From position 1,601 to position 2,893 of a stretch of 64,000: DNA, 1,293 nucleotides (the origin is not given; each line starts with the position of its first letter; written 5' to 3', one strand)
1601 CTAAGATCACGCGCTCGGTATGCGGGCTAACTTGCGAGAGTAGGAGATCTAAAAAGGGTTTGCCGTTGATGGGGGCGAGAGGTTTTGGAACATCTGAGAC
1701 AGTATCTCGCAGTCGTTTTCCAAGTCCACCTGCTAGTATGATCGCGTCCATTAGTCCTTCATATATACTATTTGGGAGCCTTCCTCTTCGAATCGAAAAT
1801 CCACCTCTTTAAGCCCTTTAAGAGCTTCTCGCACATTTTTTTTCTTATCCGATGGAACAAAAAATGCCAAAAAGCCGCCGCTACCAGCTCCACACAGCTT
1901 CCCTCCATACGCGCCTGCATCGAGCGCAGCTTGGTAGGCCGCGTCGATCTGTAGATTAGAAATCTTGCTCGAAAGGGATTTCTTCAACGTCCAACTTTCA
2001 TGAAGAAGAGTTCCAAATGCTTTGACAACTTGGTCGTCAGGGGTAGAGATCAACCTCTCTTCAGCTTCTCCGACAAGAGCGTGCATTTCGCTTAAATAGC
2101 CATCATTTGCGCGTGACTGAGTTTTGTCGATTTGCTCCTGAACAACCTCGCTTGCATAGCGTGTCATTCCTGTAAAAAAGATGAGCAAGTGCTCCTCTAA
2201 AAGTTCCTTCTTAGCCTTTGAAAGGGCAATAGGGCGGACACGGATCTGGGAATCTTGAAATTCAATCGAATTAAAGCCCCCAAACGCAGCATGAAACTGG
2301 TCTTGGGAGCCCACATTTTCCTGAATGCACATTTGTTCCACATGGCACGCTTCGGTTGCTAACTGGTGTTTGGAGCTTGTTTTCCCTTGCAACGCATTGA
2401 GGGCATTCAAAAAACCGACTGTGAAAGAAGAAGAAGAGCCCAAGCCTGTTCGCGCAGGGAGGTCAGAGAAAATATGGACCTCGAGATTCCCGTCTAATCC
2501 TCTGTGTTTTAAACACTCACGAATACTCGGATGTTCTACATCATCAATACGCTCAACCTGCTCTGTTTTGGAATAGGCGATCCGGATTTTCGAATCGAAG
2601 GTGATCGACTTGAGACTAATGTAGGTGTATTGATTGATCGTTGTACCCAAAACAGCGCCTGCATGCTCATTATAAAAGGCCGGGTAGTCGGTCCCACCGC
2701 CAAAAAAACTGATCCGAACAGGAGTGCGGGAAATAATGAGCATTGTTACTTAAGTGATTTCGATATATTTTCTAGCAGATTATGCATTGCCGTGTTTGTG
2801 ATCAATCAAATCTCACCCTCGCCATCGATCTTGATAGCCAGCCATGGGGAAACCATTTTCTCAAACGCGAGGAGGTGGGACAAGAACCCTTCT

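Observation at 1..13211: O-antigen/capsule-type glycan locus in a lineage whose best-known members make only rough LOS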

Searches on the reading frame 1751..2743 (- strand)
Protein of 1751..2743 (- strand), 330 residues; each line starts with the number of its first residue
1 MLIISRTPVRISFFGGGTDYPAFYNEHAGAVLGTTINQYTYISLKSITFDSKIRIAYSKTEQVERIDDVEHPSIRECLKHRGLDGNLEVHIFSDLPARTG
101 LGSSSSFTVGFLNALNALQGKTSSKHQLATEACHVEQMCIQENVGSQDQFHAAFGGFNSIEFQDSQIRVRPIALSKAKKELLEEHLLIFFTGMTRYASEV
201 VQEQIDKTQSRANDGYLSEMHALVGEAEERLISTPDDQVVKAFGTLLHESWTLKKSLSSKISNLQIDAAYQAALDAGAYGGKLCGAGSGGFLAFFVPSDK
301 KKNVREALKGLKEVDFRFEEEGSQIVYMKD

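Call 3: search_protein_families(library=pfam, proteins=[window:1751-2743:-], max_evalue=0.01)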
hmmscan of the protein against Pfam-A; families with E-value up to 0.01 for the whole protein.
window:1751-2743:- (330 aa): 2 families
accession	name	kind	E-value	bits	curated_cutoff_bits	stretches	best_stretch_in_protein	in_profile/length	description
PF00288.32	GHMP_kinases_N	-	9.3e-14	51.9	22.3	1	78-156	11-87/87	GHMP kinases N terminal domain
PF08544.19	GHMP_kinases_C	-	1.4e-10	41.9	21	1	241-309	11-80/85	GHMP kinases C terminal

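Call 9: search_protein_families(library=ncbifam, proteins=[window:1751-2743:-], max_evalue=0.00001)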
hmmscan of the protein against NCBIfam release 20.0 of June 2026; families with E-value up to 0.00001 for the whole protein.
window:1751-2743:- (330 aa): 11 families
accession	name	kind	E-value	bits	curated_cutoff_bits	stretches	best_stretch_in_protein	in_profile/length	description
NF049969.1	GlMnHpPKinHddA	equivalog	5.9e-46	157.5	600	1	1-323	1-333/338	D-glycero-D-manno-heptose 7-phosphate kinase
NF009948.0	PRK13412.1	equivalog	1.3e-24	86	721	1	64-294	706-933/974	bifunctional fucokinase/fucose-1-phosphate guanylyltransferase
TIGR00549.1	mevalon_kin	equivalog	1e-21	77.7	163.05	1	24-291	15-272/276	mevalonate kinase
NF003036.0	PRK03926.1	equivalog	6.6e-19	68.1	403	1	5-309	4-280/302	mevalonate kinase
NF003006.0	PRK03817.1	equivalog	1.1e-16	60.8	443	1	6-166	5-167/352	galactokinase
TIGR00131.1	gal_kin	equivalog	1.2e-13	50.8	226.65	0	232-309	290-363/388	galactokinase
NF002288.1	PRK01212.1-4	equivalog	5.2e-12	45.4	194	1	71-309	61-279/303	homoserine kinase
NF001816.0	PRK00555.1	equivalog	1.1e-09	37.7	509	0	241-309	270-337/363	galactokinase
NF003705.0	PRK05322.1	equivalog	6.6e-08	31.7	385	0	41-158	62-184/388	galactokinase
TIGR00191.1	thrB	equivalog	8.4e-08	31.4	168.25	1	67-167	60-154/304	homoserine kinase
NF003472.0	PRK05101.1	equivalog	6.9e-07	28.5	499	0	75-159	97-185/382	galactokinase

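Call 23: search_solved_structures(query=window:1751-2743:-, max_evalue=0.00001)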
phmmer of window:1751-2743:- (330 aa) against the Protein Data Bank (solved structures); distinct sequences matched with E-value up to 0.00001: 15.
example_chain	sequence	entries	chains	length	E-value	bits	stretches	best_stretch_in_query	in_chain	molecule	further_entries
4usm_A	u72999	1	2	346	4.7e-42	147.9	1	2-306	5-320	PUTATIVE SUGAR KINASE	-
4usk_A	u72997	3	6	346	2.2e-41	145.7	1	2-306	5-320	PUTATIVE SUGAR KINASE | SUGAR KINASE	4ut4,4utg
4n3o_A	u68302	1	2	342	1.7e-40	142.8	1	3-323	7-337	Putative D-glycero-D-manno-heptose 7-phosphate kinase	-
3k85_A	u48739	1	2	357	1.4e-38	136.5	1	2-323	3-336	D-glycero-D-manno-heptose 1-phosphate kinase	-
1s4e_A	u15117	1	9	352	4e-16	62.7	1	5-196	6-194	Galactokinase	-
9iip_A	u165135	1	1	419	1.2e-14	57.8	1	68-305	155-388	L-fucokinase/L-fucose-1-P guanylyltransferase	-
5yys_A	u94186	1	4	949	1.7e-13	54.1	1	68-305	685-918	L-fucokinase, L-fucose-1-P guanylyltransferase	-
9iit_A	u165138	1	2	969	1.8e-13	54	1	68-305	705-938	L-fucokinase/L-fucose-1-P guanylyltransferase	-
2cz9_A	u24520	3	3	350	2.6e-11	46.9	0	177-307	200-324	Probable galactokinase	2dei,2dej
4hac_A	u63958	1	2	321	1.3e-09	41.3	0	84-160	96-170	Mevalonate kinase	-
6mde_A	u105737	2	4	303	1.6e-09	41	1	84-311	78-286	Mevalonate kinase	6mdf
8teb_A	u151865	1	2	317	8.9e-09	38.6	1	64-308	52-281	Mevalonate kinase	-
1vis_A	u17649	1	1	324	3.3e-07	33.4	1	87-317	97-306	Mevalonate kinase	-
1kkh_A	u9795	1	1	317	3.8e-07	33.2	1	87-317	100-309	Mevalonate Kinase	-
2aj4_A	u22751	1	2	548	1e-06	31.8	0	201-311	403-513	Galactokinase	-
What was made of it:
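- On GDP-D-glycero-alpha-D-manno-heptose synthesis (GmhA, HddA, GmhB, HddC): The closest solved structures are WcbL and HddA at E 1e-42 to 1e-40 (call 23).
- Checked: Best PDB hits are WcbL and C. jejuni HddA, E 1e-42 to 1e-40 (calls 9, 23).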
